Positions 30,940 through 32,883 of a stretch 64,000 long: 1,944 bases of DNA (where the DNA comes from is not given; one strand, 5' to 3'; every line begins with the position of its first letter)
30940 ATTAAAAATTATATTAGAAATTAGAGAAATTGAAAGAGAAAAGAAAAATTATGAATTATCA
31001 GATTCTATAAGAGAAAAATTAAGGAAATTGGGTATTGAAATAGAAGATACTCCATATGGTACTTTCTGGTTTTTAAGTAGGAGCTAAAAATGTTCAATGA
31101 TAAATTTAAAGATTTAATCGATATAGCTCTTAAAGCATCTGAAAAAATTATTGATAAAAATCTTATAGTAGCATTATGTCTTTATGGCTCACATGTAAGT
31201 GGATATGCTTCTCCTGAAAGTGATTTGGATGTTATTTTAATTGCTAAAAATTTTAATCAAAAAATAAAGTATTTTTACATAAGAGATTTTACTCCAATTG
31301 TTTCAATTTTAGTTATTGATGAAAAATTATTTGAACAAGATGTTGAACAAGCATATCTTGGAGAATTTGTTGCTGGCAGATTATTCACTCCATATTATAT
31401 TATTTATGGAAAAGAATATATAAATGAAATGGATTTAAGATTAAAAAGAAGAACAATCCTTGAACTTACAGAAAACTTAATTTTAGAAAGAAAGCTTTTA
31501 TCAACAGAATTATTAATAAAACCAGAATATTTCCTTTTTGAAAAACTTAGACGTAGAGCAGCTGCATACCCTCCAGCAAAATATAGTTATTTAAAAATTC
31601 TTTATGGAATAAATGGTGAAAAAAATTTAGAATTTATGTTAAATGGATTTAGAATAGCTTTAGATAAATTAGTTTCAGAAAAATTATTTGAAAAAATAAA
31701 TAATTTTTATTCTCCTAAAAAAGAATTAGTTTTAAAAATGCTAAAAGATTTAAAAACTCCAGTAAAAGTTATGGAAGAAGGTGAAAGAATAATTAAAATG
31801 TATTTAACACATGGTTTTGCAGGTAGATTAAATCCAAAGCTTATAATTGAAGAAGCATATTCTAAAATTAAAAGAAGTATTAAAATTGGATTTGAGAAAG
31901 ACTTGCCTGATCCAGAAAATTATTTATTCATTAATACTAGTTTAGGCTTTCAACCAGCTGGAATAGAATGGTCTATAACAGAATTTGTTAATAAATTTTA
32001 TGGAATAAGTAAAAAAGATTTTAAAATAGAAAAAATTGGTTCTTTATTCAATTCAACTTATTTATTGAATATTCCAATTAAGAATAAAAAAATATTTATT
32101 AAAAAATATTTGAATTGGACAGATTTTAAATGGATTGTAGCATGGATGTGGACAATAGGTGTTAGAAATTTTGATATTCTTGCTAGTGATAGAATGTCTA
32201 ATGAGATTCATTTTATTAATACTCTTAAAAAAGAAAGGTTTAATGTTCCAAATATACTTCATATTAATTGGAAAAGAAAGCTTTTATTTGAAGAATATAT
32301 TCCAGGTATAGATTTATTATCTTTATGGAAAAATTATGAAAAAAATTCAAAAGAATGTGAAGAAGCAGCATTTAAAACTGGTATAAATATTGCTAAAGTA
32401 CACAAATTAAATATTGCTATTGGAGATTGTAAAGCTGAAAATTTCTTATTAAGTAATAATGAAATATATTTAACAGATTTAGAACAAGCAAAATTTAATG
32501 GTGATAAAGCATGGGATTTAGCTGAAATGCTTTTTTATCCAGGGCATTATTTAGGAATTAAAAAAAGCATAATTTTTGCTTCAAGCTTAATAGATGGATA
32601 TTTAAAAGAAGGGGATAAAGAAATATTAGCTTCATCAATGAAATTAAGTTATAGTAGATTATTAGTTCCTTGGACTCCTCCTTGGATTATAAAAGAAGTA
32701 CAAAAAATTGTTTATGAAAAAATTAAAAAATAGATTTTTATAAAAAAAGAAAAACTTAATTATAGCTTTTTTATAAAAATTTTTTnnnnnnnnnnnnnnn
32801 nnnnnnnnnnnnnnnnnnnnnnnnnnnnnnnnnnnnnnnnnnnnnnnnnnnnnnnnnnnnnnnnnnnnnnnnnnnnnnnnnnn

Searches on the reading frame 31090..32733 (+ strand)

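Call 9: search_protein_families(library=pfam, proteins=[window:31090-32733:+], max_evalue=0.00001)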
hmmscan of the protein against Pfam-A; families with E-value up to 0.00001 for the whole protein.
window:31090-32733:+ (547 aa): 0 families

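Call 60: search_protein_families(library=ncbifam, proteins=[window:31090-32733:+], max_evalue=0.01)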
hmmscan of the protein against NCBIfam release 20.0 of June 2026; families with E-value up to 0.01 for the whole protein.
window:31090-32733:+ (547 aa): 12 families
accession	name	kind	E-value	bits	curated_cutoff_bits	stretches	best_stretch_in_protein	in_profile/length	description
TIGR03724.2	arch_bud32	equivalog_domain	5.8e-13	48.8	125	1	364-477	35-144/193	KEOPS complex kinase/ATPase Bud32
NF011460.0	PRK14879.1-1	equivalog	4.6e-10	39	199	1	366-473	55-163/232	Kae1-associated kinase Bud32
NF011463.0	PRK14879.1-4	equivalog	6.5e-09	35.5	188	1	364-471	60-164/237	Kae1-associated kinase Bud32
NF007174.0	PRK09605.1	equivalog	1.1e-08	34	447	1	364-477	378-486/535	bifunctional N(6)-L-threonylcarbamoyladenine synthase/serine/threonine protein kinase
NF011461.0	PRK14879.1-2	equivalog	2.5e-08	34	372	1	363-468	44-147/225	Kae1-associated kinase Bud32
NF011464.0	PRK14879.1-7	equivalog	1.2e-06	28.5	246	1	360-470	43-152/221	Kae1-associated kinase Bud32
NF002475.0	PRK01723.1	equivalog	7.1e-05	21.9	142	1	364-476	83-200/241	3-deoxy-D-manno-octulosonic acid kinase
NF047752.1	MntA_antitoxin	equivalog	0.00043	20.1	60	1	26-55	7-36/106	type VII toxin-antitoxin system MntA family adenylyltransferase antitoxin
NF012212.1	ANT_9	subfamily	0.0006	19.2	340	1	10-71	6-67/249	aminoglycoside nucleotidyltransferase ANT(9)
NF007684.0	PRK10359.1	equivalog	0.00076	19.2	248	1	398-466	119-180/232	lipopolysaccharide core heptose(II) kinase RfaY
NF011462.0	PRK14879.1-3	equivalog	0.0023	17.7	174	1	368-467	40-128/192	Kae1-associated kinase Bud32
NF038151.1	lanthi_synth_III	equivalog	0.0055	15.1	575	0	365-471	266-387/833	class III lanthionine synthetase LanKC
